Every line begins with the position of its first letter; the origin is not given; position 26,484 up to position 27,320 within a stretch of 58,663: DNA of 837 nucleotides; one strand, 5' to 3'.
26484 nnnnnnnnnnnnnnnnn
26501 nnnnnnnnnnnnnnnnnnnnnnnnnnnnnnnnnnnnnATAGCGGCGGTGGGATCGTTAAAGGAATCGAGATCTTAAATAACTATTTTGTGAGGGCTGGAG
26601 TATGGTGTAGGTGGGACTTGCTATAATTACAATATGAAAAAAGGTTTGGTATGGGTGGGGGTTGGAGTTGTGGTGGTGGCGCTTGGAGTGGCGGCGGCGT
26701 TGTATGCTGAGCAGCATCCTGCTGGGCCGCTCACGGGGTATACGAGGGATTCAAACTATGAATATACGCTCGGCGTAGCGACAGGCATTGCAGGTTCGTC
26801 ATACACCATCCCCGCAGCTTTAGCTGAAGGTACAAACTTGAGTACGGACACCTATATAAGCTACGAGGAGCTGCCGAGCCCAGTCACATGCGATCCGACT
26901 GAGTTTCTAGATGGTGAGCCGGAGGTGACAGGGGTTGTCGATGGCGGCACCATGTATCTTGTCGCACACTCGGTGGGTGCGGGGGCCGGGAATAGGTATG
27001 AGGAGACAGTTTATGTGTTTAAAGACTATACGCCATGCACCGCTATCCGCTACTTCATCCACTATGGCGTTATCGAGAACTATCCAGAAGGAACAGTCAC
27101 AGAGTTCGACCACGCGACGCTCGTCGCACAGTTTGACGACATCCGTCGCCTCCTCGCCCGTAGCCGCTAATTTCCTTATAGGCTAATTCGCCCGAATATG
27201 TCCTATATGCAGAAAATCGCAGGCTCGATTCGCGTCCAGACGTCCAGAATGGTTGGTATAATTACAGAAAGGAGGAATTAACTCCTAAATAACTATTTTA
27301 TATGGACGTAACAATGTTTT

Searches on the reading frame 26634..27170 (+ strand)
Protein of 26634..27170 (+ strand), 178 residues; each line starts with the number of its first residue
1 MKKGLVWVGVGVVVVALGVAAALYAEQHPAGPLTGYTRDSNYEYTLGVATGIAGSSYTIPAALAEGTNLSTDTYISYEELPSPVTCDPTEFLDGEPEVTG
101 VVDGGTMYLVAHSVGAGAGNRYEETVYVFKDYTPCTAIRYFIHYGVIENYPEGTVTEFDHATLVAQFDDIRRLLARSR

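Call 4: search_protein_families(library=pfam, proteins=[window:26634-27170:+], max_evalue=1)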
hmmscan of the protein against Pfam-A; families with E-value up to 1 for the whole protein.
window:26634-27170:+ (178 aa): 0 families

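Call 41: find_homologous_proteins(query=window:26634-27170:+)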
Query window:26634-27170:+ (178 aa): 541 proteins with E <= 0.001 among 7453 candidates; the best 120 are listed.
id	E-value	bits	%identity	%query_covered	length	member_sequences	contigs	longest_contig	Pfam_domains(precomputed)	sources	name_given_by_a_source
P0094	3.4e-107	374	99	96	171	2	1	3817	-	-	-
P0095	1.1e-86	307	81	88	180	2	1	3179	-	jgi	jgi:membrane-bound inhibitor of C-type lysozyme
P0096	6.4e-80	285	75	97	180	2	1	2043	-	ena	-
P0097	3.3e-73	263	74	90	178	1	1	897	-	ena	-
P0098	5.4e-66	240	65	100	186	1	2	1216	-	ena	-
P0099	2.3e-65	238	64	100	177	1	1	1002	-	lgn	-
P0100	7.0e-62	227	61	100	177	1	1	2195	-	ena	-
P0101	8.4e-62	226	65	100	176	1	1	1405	-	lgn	-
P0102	2.5e-60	221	64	90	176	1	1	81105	-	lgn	-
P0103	3.0e-59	218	60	100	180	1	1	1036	-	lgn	-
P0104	3.4e-59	218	64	88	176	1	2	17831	-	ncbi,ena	-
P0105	3.9e-59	218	61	100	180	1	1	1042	-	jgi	jgi:hypothetical protein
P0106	2.3e-58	215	60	100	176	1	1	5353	-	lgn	-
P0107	7.3e-58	213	68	83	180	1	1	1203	-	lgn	-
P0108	9.3e-58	213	63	96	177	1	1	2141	-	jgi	jgi:hypothetical protein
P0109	9.3e-57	210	65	91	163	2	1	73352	-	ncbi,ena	-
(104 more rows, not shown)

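Call 43: find_encoding_contigs(protein=P0094, flank=10000, max_places=4)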
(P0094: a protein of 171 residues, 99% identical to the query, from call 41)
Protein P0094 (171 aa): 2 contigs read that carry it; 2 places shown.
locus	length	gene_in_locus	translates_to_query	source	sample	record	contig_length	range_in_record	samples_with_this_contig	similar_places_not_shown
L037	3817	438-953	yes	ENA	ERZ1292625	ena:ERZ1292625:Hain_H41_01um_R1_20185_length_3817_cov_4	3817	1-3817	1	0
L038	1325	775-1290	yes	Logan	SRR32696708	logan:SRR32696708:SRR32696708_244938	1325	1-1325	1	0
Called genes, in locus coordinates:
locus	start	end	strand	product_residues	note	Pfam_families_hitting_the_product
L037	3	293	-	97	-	?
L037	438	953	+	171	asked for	-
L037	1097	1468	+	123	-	-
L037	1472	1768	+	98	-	-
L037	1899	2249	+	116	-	PF01863:YgjP-like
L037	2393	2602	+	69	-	PF01022:HTH_5 (weak)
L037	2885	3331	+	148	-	PF09864:MliC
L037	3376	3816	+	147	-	?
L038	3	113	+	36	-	?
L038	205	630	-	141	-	-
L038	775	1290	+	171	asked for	-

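Call 44: find_encoding_contigs(protein=P0095, flank=10000, max_places=4)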
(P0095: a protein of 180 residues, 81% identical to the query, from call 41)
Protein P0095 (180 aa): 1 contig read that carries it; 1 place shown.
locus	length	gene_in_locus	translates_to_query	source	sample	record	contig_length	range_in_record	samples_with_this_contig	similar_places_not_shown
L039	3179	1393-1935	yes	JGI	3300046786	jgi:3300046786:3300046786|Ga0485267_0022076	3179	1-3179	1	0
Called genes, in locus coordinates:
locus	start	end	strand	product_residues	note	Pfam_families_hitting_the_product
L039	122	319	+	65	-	-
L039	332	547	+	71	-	-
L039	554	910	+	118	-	-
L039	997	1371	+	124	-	-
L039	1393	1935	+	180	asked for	-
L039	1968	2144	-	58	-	-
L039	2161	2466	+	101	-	-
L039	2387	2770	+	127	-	-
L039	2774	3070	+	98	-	-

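Call 45: find_encoding_contigs(protein=P0102, flank=10000, max_places=2)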
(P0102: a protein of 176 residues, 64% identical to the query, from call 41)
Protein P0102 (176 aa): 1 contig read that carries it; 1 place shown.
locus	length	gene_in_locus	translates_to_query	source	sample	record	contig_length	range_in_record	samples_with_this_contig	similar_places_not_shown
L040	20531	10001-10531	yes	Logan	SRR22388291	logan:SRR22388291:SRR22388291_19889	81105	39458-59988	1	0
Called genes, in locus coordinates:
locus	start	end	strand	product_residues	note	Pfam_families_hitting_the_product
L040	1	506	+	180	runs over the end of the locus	PF07638:Sigma70_ECF (faint), PF04542:Sigma70_r2, PF08281:Sigma70_r4_2, PF04545:Sigma70_r4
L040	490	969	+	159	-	-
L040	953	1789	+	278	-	-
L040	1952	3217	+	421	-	PF00270:DEAD, PF04851:ResIII, PF00271:Helicase_C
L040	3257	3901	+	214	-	-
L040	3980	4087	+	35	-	-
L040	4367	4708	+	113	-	-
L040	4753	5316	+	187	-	PF00085:Thioredoxin, PF13098:Thioredoxin_2 (weak)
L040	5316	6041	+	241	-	PF13386:DsbD_2 (weak)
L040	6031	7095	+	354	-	PF00578:AhpC-TSA, PF08534:Redoxin, PF13905:Thioredoxin_8, PF17991:Thioredoxin_10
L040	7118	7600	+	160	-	PF10648:Gmad2 (weak)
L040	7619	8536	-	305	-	PF17957:Big_7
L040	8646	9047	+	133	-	-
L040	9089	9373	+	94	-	PF08100:Dimerisation (weak), PF12840:HTH_20 (weak), PF01022:HTH_5 (weak)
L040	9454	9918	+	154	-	PF00903:Glyoxalase, PF13669:Glyoxalase_4 (faint), PF18029:Glyoxalase_6 (weak), PF22677:Ble-like_N (weak)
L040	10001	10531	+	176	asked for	-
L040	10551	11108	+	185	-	PF04011:LemA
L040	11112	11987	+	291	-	PF04536:TPM_phosphatase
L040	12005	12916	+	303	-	-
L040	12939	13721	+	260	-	-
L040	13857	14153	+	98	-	PF08818:DUF1801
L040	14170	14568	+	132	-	-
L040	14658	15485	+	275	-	PF00233:PDEase_I (faint)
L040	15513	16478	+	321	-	-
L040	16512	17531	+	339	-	PF00274:Glycolytic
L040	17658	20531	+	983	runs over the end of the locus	PF03477:ATP-cone, PF00317:Ribonuc_red_lgN, PF02867:Ribonuc_red_lgC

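Call 46: find_encoding_contigs(protein=P0109, flank=10000, max_places=2)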
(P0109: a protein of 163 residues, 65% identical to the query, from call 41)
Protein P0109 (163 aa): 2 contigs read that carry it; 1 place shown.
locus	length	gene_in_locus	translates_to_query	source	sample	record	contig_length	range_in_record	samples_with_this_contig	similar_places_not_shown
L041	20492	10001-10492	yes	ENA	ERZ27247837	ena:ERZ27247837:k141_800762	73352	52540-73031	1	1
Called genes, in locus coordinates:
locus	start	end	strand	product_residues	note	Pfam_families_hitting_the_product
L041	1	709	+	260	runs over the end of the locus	PF06966:DUF1295, PF02544:Steroid_dh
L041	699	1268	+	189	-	PF04279:IspA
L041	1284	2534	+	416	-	PF00890:FAD_binding_2, PF01266:DAO (weak), PF03486:HI0933_like, PF07992:Pyr_redox_2 (weak), PF12831:FAD_oxidored, PF13450:NAD_binding_8 (weak), PF13738:Pyr_redox_3 (weak), PF22780:HI0933_like_1st, +2 more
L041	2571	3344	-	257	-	PF02673:BacA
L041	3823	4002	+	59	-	-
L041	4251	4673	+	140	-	PF07291:MauE (weak), PF07681:DoxX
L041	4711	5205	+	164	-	PF01988:VIT1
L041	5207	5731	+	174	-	PF04542:Sigma70_r2, PF08281:Sigma70_r4_2, PF04545:Sigma70_r4 (weak)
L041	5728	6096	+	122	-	-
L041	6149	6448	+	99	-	-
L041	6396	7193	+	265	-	-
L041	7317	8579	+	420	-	PF00270:DEAD, PF04851:ResIII, PF00271:Helicase_C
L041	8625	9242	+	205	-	-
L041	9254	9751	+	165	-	PF00856:SET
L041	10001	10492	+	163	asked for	-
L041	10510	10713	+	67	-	PF01381:HTH_3, PF12844:HTH_19 (weak), PF13560:HTH_31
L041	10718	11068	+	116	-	-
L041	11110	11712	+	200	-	PF00085:Thioredoxin, PF13098:Thioredoxin_2 (weak)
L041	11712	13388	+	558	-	PF00578:AhpC-TSA, PF08534:Redoxin, PF13905:Thioredoxin_8 (weak), PF17991:Thioredoxin_10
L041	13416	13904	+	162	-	PF00856:SET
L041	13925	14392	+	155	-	PF10648:Gmad2 (weak)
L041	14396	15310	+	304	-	-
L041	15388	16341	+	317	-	PF00274:Glycolytic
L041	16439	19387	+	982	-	PF03477:ATP-cone, PF00317:Ribonuc_red_lgN, PF02867:Ribonuc_red_lgC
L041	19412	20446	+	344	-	PF00268:Ribonuc_red_sm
